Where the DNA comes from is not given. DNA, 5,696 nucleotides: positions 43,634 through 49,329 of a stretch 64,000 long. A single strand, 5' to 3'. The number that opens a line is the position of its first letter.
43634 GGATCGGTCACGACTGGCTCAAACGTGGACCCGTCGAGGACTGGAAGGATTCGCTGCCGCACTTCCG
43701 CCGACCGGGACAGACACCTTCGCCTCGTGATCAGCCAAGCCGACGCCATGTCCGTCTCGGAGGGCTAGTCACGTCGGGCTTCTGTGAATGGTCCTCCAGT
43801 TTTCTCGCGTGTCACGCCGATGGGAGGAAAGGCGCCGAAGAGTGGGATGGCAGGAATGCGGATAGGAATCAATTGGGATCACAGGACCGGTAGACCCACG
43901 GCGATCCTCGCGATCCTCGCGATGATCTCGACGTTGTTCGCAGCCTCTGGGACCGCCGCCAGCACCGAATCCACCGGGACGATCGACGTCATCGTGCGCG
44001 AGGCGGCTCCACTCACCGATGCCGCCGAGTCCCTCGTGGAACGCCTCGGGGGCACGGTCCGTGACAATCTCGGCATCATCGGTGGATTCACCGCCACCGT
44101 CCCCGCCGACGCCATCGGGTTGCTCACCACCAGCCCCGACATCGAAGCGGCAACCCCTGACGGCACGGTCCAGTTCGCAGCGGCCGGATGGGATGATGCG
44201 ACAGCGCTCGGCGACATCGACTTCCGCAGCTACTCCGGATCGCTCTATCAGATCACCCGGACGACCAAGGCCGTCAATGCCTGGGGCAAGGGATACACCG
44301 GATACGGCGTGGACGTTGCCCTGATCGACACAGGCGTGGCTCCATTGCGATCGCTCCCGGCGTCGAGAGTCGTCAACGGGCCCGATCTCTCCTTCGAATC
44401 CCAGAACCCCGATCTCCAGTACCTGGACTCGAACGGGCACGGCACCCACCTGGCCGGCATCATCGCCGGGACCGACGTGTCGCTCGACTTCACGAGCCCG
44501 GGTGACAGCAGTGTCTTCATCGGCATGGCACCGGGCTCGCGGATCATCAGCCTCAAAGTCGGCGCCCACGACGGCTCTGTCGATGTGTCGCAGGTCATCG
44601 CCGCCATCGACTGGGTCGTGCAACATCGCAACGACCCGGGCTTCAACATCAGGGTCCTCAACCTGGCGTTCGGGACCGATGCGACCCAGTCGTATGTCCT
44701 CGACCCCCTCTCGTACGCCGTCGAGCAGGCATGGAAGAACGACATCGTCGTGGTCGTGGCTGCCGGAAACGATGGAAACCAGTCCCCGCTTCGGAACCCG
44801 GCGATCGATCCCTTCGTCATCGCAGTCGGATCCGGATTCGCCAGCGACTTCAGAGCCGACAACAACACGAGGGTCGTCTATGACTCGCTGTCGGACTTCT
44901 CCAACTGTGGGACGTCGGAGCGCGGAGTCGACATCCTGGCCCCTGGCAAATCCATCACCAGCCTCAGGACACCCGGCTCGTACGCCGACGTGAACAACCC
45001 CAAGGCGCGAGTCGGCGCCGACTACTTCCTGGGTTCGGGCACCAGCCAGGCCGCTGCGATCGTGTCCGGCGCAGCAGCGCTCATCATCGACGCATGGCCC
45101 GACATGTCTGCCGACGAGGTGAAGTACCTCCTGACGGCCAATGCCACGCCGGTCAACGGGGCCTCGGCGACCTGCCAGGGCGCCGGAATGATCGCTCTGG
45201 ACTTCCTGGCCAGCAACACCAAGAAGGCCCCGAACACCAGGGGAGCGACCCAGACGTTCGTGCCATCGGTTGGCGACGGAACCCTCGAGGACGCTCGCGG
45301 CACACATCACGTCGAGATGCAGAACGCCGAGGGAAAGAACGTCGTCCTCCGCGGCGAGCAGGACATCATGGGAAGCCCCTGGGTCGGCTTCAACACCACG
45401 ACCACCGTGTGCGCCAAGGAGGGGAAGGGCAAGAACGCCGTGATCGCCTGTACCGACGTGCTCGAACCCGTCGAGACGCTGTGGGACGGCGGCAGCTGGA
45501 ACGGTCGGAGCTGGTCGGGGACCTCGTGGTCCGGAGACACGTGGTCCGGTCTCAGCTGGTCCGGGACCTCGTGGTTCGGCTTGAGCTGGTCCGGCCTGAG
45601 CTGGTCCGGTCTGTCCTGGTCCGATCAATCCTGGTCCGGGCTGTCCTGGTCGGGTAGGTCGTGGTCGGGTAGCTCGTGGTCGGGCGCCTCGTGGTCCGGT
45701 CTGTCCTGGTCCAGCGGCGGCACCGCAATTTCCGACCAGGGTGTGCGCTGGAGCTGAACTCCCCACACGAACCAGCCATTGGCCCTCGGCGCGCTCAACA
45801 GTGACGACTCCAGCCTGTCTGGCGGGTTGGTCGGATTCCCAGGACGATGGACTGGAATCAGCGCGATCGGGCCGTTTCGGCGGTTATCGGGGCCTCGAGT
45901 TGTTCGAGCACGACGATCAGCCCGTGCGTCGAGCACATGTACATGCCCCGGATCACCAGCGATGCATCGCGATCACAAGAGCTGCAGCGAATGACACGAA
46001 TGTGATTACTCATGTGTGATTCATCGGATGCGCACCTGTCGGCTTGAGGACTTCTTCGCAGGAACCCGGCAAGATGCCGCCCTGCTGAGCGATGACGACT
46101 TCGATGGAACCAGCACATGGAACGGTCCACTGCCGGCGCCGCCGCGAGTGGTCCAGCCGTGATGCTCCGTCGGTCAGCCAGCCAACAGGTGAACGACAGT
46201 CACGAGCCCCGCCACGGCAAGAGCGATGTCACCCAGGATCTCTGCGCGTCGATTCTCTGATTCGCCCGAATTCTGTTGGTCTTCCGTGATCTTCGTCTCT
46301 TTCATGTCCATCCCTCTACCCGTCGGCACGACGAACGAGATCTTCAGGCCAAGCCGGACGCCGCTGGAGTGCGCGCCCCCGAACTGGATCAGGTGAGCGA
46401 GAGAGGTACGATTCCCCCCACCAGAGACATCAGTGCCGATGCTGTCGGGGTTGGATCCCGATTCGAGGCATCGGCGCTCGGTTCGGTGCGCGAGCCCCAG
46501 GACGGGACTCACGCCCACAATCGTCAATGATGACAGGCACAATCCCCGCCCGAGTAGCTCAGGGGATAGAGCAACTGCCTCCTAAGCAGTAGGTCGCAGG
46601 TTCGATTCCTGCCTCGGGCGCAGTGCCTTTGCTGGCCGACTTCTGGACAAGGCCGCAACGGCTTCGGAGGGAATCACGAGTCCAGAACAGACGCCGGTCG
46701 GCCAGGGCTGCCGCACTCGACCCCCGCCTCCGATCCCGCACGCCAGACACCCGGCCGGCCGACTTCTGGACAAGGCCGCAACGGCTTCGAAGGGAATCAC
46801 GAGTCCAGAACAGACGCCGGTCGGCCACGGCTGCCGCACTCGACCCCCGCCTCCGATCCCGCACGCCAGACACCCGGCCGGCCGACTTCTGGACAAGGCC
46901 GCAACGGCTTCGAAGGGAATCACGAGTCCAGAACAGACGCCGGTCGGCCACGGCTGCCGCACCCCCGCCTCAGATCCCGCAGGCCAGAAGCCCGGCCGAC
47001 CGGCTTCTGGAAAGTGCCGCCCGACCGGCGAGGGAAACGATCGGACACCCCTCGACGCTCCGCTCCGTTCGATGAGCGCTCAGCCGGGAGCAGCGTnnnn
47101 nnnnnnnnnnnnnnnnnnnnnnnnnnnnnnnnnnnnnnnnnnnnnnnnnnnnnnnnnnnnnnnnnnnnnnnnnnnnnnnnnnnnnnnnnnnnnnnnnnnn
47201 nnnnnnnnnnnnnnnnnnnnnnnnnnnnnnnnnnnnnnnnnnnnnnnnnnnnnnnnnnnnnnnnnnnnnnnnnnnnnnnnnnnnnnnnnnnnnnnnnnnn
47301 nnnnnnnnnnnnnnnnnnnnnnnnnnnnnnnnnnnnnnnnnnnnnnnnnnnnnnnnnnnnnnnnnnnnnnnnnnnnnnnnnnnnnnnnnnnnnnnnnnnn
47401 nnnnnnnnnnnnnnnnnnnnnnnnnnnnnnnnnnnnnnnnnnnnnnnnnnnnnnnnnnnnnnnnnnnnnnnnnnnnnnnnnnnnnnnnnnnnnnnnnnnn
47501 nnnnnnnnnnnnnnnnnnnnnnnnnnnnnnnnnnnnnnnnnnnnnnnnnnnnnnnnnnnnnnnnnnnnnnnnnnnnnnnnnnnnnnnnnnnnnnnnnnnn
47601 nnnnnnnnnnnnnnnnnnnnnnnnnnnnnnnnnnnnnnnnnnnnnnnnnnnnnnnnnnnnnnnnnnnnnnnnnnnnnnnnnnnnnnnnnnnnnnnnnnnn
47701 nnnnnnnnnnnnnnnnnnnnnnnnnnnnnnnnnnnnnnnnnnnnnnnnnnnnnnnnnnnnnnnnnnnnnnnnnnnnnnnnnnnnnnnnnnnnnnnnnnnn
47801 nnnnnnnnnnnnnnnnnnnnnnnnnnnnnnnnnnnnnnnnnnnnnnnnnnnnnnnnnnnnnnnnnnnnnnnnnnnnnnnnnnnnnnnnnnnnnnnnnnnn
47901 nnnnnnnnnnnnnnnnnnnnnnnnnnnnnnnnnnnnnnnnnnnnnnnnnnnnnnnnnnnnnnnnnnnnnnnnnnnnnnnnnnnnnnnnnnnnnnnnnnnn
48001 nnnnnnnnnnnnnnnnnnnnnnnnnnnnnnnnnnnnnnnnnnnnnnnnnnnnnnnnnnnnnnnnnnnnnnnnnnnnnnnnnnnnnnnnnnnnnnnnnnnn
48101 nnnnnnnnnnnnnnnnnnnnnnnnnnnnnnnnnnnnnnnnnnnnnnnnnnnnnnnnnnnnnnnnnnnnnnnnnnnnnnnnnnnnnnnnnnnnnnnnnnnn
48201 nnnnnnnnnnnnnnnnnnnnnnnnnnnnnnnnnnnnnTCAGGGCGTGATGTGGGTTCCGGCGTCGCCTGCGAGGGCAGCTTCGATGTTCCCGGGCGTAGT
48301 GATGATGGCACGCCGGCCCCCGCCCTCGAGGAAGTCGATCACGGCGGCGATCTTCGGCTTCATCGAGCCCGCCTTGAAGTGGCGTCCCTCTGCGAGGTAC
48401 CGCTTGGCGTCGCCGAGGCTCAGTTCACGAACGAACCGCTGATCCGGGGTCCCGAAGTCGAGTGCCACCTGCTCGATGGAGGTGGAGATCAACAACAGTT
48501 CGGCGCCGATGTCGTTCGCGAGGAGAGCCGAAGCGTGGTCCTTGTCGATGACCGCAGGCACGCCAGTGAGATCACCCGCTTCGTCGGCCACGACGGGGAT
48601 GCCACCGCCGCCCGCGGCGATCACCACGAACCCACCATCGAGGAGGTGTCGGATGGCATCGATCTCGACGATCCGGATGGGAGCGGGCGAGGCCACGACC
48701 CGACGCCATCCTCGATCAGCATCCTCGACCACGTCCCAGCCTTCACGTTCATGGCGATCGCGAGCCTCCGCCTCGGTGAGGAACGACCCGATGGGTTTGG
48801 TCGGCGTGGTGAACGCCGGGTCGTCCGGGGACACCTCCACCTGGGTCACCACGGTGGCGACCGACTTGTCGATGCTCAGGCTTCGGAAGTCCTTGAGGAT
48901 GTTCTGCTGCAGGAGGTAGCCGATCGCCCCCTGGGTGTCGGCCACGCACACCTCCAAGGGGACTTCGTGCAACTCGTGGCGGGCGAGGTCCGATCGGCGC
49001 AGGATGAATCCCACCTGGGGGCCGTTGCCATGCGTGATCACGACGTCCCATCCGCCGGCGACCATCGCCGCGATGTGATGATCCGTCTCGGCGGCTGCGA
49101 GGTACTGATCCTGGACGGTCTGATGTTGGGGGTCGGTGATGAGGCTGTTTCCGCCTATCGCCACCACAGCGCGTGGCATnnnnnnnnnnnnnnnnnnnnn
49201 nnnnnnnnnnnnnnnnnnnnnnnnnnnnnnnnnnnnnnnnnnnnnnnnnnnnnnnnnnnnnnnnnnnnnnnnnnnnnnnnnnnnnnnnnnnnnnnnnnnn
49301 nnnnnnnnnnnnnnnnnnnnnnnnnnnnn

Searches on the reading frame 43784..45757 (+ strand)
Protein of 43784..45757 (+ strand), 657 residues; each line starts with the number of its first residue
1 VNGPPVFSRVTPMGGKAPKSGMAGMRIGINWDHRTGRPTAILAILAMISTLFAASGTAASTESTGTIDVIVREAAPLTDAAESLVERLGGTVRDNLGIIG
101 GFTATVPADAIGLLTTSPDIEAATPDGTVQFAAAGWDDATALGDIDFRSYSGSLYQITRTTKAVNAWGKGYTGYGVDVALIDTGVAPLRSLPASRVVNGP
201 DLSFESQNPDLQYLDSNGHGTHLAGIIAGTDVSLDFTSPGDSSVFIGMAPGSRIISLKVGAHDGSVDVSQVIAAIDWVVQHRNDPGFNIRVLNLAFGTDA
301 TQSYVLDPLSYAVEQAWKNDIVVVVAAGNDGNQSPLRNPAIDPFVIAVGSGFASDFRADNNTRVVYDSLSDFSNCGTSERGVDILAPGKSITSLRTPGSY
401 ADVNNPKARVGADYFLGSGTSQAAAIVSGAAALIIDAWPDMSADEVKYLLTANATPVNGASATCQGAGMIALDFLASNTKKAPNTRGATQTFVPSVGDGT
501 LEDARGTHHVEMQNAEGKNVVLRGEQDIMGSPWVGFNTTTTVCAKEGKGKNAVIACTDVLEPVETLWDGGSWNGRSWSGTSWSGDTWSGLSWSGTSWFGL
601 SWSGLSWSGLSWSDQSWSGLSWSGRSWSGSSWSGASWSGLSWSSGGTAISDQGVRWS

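Call 29: search_protein_families(library=pfam, proteins=[window:43784-45757:+], max_evalue=0.01)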
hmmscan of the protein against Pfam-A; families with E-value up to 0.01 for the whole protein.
window:43784-45757:+ (657 aa): 1 family
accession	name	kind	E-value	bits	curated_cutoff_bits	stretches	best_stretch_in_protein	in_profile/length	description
PF00082.27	Peptidase_S8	-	2.1e-39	136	21.8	1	174-466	2-286/288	Subtilase family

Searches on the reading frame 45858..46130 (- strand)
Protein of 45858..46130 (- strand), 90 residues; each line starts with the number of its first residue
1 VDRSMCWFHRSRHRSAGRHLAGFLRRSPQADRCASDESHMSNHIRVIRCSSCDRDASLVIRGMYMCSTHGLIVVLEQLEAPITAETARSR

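Call 29: search_protein_families(library=pfam, proteins=[window:45858-46130:-], max_evalue=0.01)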
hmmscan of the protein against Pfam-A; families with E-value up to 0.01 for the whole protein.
window:45858-46130:- (90 aa): 0 families

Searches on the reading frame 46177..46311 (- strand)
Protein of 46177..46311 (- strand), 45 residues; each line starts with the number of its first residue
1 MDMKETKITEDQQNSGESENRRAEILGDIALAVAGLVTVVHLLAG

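Call 12: search_protein_families(library=pfam, proteins=[window:46177-46311:-], max_evalue=10)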
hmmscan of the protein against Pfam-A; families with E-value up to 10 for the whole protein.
seq(45 aa): 0 families

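Call 13: search_protein_families(library=ncbifam, proteins=[window:46177-46311:-], max_evalue=10)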
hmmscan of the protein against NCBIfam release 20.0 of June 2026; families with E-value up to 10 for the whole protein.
seq(45 aa): 0 families

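Call 17: find_homologous_proteins(query=A3, max_evalue=1)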
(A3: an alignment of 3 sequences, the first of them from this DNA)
Query A3 (3 sequences) (45 aa, profile of the alignment): 4 proteins with E <= 1 among 19 candidates.
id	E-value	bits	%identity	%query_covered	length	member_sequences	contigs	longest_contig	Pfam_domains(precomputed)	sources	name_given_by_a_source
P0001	1.5e-19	87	98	96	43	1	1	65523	-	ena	-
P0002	3.2e-19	86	50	80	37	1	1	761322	-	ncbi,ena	-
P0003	1.0e-17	81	52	98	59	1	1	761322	-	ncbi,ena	-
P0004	3.3e-14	70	68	56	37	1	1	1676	-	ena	-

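Call 19: find_encoding_contigs(protein=P0001, flank=10000)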
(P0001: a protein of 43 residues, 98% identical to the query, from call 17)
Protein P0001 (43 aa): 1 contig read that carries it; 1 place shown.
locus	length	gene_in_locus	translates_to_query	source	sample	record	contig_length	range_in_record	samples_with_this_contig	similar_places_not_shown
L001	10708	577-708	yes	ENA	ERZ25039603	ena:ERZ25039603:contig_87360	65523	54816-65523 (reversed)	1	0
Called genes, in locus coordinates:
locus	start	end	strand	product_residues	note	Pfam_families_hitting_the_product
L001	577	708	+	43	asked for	-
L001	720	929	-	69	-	-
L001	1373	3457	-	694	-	PF00082:Peptidase_S8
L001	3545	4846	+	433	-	PF01936:NYN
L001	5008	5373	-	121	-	PF14489:QueF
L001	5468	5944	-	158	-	PF09537:DUF2383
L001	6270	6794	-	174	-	PF09537:DUF2383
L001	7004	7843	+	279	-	PF02771:Acyl-CoA_dh_N, PF02770:Acyl-CoA_dh_M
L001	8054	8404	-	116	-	-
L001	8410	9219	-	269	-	PF07690:MFS_1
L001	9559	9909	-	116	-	-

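Call 20: find_encoding_contigs(protein=P0004, flank=10000)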
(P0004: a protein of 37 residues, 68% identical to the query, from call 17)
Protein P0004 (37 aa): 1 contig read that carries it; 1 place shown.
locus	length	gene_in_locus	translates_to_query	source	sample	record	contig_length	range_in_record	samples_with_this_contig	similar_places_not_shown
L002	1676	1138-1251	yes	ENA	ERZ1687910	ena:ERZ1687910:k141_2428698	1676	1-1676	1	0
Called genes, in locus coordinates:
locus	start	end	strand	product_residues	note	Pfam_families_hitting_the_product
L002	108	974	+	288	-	PF05048:NosD, PF13229:Beta_helix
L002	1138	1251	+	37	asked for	-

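Call 21: find_encoding_contigs(protein=P0002, flank=10000)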
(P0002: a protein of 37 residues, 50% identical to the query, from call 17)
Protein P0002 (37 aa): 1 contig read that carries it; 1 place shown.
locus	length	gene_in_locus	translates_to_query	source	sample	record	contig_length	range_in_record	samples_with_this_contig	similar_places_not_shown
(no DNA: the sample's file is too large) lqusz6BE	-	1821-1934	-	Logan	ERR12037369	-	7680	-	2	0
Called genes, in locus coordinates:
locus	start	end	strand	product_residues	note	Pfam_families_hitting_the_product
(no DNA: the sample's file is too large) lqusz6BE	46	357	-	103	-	-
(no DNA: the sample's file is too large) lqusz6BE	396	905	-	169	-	-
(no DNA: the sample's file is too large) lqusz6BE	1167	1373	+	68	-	-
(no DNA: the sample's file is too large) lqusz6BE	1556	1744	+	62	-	-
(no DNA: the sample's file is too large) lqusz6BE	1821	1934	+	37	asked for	-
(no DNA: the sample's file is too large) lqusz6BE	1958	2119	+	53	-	-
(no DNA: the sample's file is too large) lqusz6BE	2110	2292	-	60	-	-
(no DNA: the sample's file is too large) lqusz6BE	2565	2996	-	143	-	-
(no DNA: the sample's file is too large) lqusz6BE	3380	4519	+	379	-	PF05443:ROS_MUCR, PF03457:HA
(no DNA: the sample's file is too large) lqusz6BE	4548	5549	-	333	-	-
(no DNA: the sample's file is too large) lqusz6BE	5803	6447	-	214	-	PF00589:Phage_integrase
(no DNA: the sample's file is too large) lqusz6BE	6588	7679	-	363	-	?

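Call 40: find_related_loci(query=A6, collection=genome_contigs, flank=10000)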
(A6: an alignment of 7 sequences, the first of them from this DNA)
Query A6 (37 aa) in genome_contigs; peptide patterns used: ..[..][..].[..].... (x = any residue, [..] = any of these).
242 stretches matched a pattern; 1 encode a relative of the query (tblastn E <= 1e-3); 1 distinct loci.
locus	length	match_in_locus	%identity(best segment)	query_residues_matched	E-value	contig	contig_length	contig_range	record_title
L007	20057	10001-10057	84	19-37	8e-6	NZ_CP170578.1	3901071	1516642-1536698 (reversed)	Oryzobacter terrae strain NBRC 109598 chromosome, complete genome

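Call 42: find_related_loci(query=A6, collection=metagenome_contigs, flank=10000)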
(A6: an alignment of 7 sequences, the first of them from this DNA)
Query A6 (37 aa) in metagenome_contigs; peptide patterns used: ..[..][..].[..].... (x = any residue, [..] = any of these).
317 stretches matched a pattern; 2 encode a relative of the query (tblastn E <= 1e-3); 2 distinct loci.
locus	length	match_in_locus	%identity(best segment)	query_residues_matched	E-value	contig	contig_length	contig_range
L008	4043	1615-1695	63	8-34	3e-6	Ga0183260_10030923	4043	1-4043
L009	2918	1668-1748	63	8-34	4e-6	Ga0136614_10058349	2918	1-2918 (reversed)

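Call 80: find_related_loci(query=A6, collection=viral_contigs, flank=5000)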
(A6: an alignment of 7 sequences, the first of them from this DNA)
Query A6 (37 aa) in viral_contigs; peptide patterns used: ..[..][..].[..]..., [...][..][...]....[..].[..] (x = any residue, [..] = any of these).
153 stretches matched a pattern, but none encodes a relative of the query by tblastn (E <= 1e-3).

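Call 82: find_homologous_proteins(query=A8, max_evalue=0.01)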
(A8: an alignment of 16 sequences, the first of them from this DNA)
Query A8 (16 sequences) (45 aa, profile of the alignment): 21 proteins with E <= 0.01 among 8000 candidates.
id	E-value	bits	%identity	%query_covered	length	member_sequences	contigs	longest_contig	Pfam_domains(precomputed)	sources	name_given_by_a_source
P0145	2.1e-17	80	59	76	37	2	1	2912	-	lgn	-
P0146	1.4e-16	78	61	80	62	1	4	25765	-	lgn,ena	-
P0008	1.7e-16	77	60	93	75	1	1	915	-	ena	-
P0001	2.9e-16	77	98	96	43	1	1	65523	-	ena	-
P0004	2.9e-16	77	68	56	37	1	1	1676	-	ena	-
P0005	3.6e-16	76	81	96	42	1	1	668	-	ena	-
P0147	1.1e-15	75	62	76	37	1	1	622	-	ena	-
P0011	1.7e-15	74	54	82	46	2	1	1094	-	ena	-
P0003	6.1e-15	72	52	98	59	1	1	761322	-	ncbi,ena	-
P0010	7.0e-15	72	53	76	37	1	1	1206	-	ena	-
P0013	1.1e-14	72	45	73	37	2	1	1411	-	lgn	-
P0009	1.2e-14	71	53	89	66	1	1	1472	-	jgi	jgi:hypothetical protein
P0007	1.3e-14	71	58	80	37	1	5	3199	-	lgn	-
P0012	4.4e-14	70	57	78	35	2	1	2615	-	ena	-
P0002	4.7e-14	70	50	80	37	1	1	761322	-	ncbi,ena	-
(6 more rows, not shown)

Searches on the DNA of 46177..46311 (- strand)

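Call 56: search_rna_families(sources=[L002, L003, L010, L011, L012, L013, L014, L015], threshold=evalue, max_evalue=1)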
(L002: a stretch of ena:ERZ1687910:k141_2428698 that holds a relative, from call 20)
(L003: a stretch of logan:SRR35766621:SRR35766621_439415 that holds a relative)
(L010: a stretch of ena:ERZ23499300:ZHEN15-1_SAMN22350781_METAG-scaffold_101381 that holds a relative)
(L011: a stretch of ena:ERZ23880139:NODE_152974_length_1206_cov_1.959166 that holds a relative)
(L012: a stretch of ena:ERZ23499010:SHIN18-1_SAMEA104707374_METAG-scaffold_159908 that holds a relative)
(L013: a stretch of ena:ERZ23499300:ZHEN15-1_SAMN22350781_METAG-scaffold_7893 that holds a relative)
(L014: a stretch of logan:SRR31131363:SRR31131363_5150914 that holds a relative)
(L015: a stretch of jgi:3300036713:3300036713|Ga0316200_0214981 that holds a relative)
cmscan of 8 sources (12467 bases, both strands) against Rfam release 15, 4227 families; matches with E-value up to 1: 0.
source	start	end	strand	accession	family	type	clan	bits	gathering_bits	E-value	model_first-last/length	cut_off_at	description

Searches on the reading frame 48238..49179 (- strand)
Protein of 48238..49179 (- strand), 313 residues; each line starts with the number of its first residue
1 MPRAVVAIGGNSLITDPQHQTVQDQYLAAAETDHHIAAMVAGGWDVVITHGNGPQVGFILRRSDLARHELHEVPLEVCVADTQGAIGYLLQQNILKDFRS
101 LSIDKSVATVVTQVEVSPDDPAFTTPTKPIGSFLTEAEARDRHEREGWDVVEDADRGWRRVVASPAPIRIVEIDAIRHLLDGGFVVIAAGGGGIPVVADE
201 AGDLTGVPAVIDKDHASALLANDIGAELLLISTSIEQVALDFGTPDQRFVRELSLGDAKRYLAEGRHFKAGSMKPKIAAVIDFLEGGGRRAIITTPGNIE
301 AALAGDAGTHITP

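Call 29: search_protein_families(library=pfam, proteins=[window:48238-49179:-], max_evalue=0.01)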
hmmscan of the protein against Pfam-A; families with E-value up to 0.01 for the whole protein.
window:48238-49179:- (313 aa): 1 family
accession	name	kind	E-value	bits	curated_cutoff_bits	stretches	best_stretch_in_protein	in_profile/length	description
PF00696.33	AA_kinase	-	1.3e-23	84.4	24.9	1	3-294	2-233/234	Amino acid kinase family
